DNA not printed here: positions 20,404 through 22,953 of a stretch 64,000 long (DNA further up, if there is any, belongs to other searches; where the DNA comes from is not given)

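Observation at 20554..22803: Large cyst-wall-protein-like secreted LRR protein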

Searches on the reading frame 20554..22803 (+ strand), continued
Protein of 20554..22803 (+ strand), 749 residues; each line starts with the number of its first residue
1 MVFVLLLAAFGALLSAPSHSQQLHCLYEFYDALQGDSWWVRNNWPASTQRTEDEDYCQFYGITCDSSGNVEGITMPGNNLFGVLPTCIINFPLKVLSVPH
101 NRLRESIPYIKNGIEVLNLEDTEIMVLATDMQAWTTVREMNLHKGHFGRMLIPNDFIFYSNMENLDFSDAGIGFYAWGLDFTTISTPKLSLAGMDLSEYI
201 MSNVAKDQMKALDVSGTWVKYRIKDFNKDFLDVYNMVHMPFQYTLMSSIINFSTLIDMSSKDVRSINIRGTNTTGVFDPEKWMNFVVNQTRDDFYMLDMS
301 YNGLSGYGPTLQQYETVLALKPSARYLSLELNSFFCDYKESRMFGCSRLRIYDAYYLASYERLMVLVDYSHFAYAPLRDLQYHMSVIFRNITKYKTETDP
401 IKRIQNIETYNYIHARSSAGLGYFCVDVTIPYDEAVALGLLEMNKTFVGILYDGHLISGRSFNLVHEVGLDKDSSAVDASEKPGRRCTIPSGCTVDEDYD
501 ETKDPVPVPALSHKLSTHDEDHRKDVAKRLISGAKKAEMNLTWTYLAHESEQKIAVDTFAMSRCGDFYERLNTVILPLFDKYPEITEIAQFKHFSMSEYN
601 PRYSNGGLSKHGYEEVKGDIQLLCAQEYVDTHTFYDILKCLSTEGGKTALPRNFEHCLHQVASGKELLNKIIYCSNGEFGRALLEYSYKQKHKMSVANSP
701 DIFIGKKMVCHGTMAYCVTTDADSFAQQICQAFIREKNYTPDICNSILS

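Call 36: search_protein_families(library=pfam, proteins=[P0115, P0116, P0117, P0118, P0119, P0120, P0121, P0122, P0123, P0124], max_evalue=0.01)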
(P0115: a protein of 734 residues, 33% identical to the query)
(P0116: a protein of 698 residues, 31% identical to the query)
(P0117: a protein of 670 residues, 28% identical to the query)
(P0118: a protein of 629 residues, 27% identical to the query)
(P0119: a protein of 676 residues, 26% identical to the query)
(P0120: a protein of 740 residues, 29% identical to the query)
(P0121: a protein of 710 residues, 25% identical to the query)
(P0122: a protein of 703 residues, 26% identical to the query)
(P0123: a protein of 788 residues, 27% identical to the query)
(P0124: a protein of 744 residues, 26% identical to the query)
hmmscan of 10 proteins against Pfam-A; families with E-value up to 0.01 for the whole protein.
P0115 (734 aa): 2 families
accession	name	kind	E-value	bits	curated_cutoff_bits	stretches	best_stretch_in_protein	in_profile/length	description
PF03227.22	GILT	-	1.7e-07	31.9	22.4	1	539-642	2-105/107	Gamma interferon inducible lysosomal thiol reductase (GILT)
PF00560.39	LRR_1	-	0.0022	18.2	20.6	0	70-88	5-23/23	Leucine Rich Repeat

P0116 (698 aa): 5 families
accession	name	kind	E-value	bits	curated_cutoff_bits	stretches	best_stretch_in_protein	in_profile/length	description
PF12799.13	LRR_4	-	9.1e-10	38.9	27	1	292-333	1-34/44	Leucine Rich repeats (2 copies)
PF00560.39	LRR_1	-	5.3e-09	34.9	20.6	0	264-277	2-15/23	Leucine Rich Repeat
PF13855.12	LRR_8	-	3e-08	33.7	27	0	110-146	23-60/61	Leucine rich repeat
PF03227.22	GILT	-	2.2e-05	25.2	22.4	1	503-607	2-106/107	Gamma interferon inducible lysosomal thiol reductase (GILT)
PF13516.12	LRR_6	-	0.0064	16.9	23.4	0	134-148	2-16/24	Leucine Rich repeat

P0117 (670 aa): 5 families
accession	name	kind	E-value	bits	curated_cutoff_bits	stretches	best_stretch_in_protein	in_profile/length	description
PF12799.13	LRR_4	-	7.2e-06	26.5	27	0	105-138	1-33/44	Leucine Rich repeats (2 copies)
PF00560.39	LRR_1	-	5.9e-05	22.9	20.6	0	62-81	2-21/23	Leucine Rich Repeat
PF13855.12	LRR_8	-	0.0001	22.4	27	0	63-95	28-61/61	Leucine rich repeat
PF03227.22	GILT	-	0.00028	21.6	22.4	1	476-579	2-105/107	Gamma interferon inducible lysosomal thiol reductase (GILT)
PF13516.12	LRR_6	-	0.0071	16.8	23.4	0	256-269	2-15/24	Leucine Rich repeat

P0118 (629 aa): 3 families
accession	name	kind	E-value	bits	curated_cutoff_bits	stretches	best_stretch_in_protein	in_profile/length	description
PF00560.39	LRR_1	-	0.00011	22.1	20.6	0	2-19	4-21/23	Leucine Rich Repeat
PF03227.22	GILT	-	0.0016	19.2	22.4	1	445-547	3-106/107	Gamma interferon inducible lysosomal thiol reductase (GILT)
PF12799.13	LRR_4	-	0.0016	19.1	27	0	43-72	1-29/44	Leucine Rich repeats (2 copies)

P0119 (676 aa): 3 families
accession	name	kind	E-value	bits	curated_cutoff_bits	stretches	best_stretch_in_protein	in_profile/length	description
PF13516.12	LRR_6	-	0.0001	22.5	23.4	0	258-270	1-13/24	Leucine Rich repeat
PF00560.39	LRR_1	-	0.00012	22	20.6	0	66-85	4-23/23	Leucine Rich Repeat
PF03227.22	GILT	-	0.00043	21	22.4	1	485-591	2-106/107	Gamma interferon inducible lysosomal thiol reductase (GILT)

P0120 (740 aa): 3 families
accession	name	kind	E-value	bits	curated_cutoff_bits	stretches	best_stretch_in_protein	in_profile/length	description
PF00560.39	LRR_1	-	1.4e-05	24.7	20.6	0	269-282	2-15/23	Leucine Rich Repeat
PF12799.13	LRR_4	-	3.1e-05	24.5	27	0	117-143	1-29/44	Leucine Rich repeats (2 copies)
PF03227.22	GILT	-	0.0012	19.6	22.4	1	551-654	2-105/107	Gamma interferon inducible lysosomal thiol reductase (GILT)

P0121 (710 aa): 0 families

P0122 (703 aa): 3 families
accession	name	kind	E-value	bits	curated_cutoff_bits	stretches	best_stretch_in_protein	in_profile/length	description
PF03227.22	GILT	-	0.00061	20.5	22.4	1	515-608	2-92/107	Gamma interferon inducible lysosomal thiol reductase (GILT)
PF08263.17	LRRNT_2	-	0.0048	17.6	20.7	0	12-60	2-41/41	Leucine rich repeat N-terminal domain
PF13855.12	LRR_8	-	0.0088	16.2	27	0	109-163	2-57/61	Leucine rich repeat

P0123 (788 aa): 2 families
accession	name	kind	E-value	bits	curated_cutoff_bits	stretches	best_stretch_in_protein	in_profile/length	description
PF03227.22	GILT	-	0.00021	22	22.4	1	500-591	2-93/107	Gamma interferon inducible lysosomal thiol reductase (GILT)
PF12799.13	LRR_4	-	0.003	18.2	27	0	108-146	1-39/44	Leucine Rich repeats (2 copies)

P0124 (744 aa): 5 families
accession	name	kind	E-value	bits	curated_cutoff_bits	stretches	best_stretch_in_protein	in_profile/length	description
PF12799.13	LRR_4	-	1.5e-14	54.1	27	1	106-143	2-42/44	Leucine Rich repeats (2 copies)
PF13855.12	LRR_8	-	1.3e-11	44.5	27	2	105-140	25-61/61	Leucine rich repeat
PF00560.39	LRR_1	-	2.7e-10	38.8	20.6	0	86-106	2-22/23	Leucine Rich Repeat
PF13516.12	LRR_6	-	0.00061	20.1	23.4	0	83-97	2-16/24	Leucine Rich repeat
PF03227.22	GILT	-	0.0011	19.7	22.4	1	465-567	2-103/107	Gamma interferon inducible lysosomal thiol reductase (GILT)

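Call 37: search_protein_families(library=pfam, proteins=[P0125, P0126, P0127, P0128, P0129, P0130, P0131, P0132, P0135, P0148], max_evalue=0.01)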
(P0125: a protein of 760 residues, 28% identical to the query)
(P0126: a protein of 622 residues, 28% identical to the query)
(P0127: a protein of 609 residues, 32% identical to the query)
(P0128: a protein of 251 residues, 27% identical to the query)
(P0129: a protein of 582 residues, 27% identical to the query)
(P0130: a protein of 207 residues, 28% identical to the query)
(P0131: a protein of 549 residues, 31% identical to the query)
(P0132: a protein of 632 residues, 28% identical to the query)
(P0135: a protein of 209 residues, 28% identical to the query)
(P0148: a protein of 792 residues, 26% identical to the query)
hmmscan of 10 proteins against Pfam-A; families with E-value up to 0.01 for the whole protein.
P0125 (760 aa): 1 family
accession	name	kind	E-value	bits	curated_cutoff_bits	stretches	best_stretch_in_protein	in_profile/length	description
PF00560.39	LRR_1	-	5.3e-05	23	20.6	0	97-118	2-23/23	Leucine Rich Repeat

P0126 (622 aa): 6 families
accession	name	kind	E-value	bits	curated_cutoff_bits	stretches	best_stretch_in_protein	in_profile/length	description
PF03227.22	GILT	-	7.3e-25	87.8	22.4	2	138-232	2-106/107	Gamma interferon inducible lysosomal thiol reductase (GILT)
PF01323.26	DSBA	-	6.5e-14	52.6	25.6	2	227-288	126-187/191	DSBA-like thioredoxin domain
PF13743.12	Thioredoxin_5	-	4.4e-09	36.8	27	1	516-579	103-166/186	Thioredoxin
PF13462.12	Thioredoxin_4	-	2.8e-07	31.3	23.2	1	191-291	63-163/165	Thioredoxin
PF25011.1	VSR_TRX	-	9.5e-07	29.1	27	1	177-292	76-208/208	Vacuolar sorting receptor thioredoxin-like domain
PF00531.28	Death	-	0.007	16.9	22.6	0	526-549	15-38/86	Death domain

P0127 (609 aa): 5 families
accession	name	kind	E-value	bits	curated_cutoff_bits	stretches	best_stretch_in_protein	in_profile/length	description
PF03227.22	GILT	-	1.5e-20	73.9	22.4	2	85-184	1-106/107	Gamma interferon inducible lysosomal thiol reductase (GILT)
PF13462.12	Thioredoxin_4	-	4.3e-12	47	23.2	1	155-243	74-163/165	Thioredoxin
PF01323.26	DSBA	-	1.5e-06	28.6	25.6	1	159-243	104-190/191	DSBA-like thioredoxin domain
PF25011.1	VSR_TRX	-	0.00063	19.9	27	0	430-578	40-208/208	Vacuolar sorting receptor thioredoxin-like domain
PF13098.12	Thioredoxin_2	-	0.00073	20.3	27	0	84-237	8-92/104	Thioredoxin-like domain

P0128 (251 aa): 1 family
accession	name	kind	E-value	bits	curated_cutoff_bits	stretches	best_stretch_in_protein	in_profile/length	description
PF03227.22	GILT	-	1.8e-10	41.5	22.4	1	64-167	2-106/107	Gamma interferon inducible lysosomal thiol reductase (GILT)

P0129 (582 aa): 6 families
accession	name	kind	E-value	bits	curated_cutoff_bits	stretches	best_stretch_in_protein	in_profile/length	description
PF03227.22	GILT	-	6.1e-26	91.3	22.4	2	87-185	1-106/107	Gamma interferon inducible lysosomal thiol reductase (GILT)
PF01323.26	DSBA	-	7.8e-11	42.5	25.6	2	480-549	119-186/191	DSBA-like thioredoxin domain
PF13462.12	Thioredoxin_4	-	6e-09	36.8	23.2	1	460-538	71-149/165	Thioredoxin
PF13192.12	Thioredoxin_3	-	4.4e-07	30.3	24.8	0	515-546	37-67/76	Thioredoxin domain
PF13743.12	Thioredoxin_5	-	3.2e-06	27.5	27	1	482-534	111-163/186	Thioredoxin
PF13098.12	Thioredoxin_2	-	8e-05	23.4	27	0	401-549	12-100/104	Thioredoxin-like domain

P0130 (207 aa): 1 family
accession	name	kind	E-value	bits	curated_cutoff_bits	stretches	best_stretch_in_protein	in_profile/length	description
PF03227.22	GILT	-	3.4e-11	43.8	22.4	1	24-123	2-105/107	Gamma interferon inducible lysosomal thiol reductase (GILT)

P0131 (549 aa): 3 families
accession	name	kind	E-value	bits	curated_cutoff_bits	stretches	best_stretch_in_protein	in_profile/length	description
PF03227.22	GILT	-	5.7e-15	56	22.4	2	60-155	2-105/107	Gamma interferon inducible lysosomal thiol reductase (GILT)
PF01323.26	DSBA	-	7e-06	26.4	25.6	0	151-207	126-182/191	DSBA-like thioredoxin domain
PF13462.12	Thioredoxin_4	-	0.00064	20.4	23.2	0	466-518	109-161/165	Thioredoxin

P0132 (632 aa): 6 families
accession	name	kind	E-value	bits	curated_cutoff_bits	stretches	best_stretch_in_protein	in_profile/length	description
PF03227.22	GILT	-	1.3e-09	38.7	22.4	1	455-554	2-106/107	Gamma interferon inducible lysosomal thiol reductase (GILT)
PF00560.39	LRR_1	-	1.6e-09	36.5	20.6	0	64-83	2-21/23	Leucine Rich Repeat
PF12799.13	LRR_4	-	1.2e-06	29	27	0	64-98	3-34/44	Leucine Rich repeats (2 copies)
PF13855.12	LRR_8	-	4.3e-05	23.6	27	0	150-191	20-61/61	Leucine rich repeat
PF08263.17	LRRNT_2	-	0.00024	21.8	20.7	1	18-56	3-41/41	Leucine rich repeat N-terminal domain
PF13516.12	LRR_6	-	0.00074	19.8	23.4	0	225-240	3-18/24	Leucine Rich repeat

P0135 (209 aa): 1 family
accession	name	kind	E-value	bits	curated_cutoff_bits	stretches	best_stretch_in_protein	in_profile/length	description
PF03227.22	GILT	-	1.6e-13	51.3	22.4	1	26-127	1-106/107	Gamma interferon inducible lysosomal thiol reductase (GILT)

P0148 (792 aa): 6 families
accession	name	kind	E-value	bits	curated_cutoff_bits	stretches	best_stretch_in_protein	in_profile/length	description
PF00560.39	LRR_1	-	5.5e-14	49.8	20.6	0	211-232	1-22/23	Leucine Rich Repeat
PF12799.13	LRR_4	-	1.1e-11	45.1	27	0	162-202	1-39/44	Leucine Rich repeats (2 copies)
PF13855.12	LRR_8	-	1.4e-07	31.6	27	0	211-246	26-61/61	Leucine rich repeat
PF03227.22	GILT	-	5.8e-07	30.2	22.4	1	455-555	2-106/107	Gamma interferon inducible lysosomal thiol reductase (GILT)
PF08263.17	LRRNT_2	-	0.0024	18.5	20.7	1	27-63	5-41/41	Leucine rich repeat N-terminal domain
PF13516.12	LRR_6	-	0.0037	17.7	23.4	0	91-105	2-16/24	Leucine Rich repeat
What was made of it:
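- On LRR-GILT fusion family of anaerobic protists (delimited in this session): Pfam LRR plus GILT in members (calls 36, 37).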

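Call 38: list_cluster_members(proteins=[P0115, P0116, P0117, P0118, P0119, P0120, P0122, P0124, P0132, P0148])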
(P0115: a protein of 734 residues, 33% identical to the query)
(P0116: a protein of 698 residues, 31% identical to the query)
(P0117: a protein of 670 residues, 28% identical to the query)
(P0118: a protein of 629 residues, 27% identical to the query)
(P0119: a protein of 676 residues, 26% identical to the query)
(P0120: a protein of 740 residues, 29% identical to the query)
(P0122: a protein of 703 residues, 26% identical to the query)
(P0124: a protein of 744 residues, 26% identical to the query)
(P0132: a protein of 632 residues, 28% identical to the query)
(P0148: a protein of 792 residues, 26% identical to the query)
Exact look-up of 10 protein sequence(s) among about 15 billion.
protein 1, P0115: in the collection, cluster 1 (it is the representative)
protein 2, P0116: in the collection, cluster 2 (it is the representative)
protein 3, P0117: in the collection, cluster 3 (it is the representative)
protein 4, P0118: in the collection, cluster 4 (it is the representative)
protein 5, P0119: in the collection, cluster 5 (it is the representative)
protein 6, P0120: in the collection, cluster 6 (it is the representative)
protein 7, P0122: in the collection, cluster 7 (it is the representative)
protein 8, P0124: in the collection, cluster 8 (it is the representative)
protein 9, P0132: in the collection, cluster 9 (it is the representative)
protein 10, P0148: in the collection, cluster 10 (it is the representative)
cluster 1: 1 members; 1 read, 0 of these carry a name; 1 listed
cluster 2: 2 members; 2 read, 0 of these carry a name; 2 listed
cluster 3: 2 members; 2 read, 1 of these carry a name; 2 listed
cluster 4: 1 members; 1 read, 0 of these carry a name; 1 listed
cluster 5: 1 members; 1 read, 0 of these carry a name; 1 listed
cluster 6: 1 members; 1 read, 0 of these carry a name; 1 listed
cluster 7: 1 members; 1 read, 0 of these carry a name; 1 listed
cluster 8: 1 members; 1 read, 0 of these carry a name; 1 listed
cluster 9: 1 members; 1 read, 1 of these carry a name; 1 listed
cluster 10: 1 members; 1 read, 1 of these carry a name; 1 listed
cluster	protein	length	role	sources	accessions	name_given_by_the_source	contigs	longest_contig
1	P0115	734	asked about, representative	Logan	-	-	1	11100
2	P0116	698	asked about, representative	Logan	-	-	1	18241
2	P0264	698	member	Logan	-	-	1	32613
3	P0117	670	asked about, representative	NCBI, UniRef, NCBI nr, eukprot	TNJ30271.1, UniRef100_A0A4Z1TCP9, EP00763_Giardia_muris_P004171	Leucine-rich repeat protein [Giardia muris] | Leucine-rich repeat protein n=1 Tax=Giardia muris TaxID=5742 RepID=A0A4Z1TCP9_GIAMU | TNJ30271.1 Leucine-rich repeat protein [Giardia muris]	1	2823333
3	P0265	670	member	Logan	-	-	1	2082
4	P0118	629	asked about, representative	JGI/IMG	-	-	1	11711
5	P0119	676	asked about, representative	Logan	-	-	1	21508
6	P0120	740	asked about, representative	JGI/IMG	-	-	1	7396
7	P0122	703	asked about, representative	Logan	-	-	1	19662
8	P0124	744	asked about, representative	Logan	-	-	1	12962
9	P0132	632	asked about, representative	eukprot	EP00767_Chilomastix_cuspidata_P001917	gnl/Chilomastix_cuspidata/204.p1 ...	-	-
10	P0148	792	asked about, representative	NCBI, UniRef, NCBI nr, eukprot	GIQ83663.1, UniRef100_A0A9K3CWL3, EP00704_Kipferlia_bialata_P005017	gamma interferon inducible lysosomal thiol reductase GILT [Kipferlia bialata] | Gamma interferon inducible lysosomal thiol reductase GILT n=1 Tax=Kipferlia bialata ... | g5017.t1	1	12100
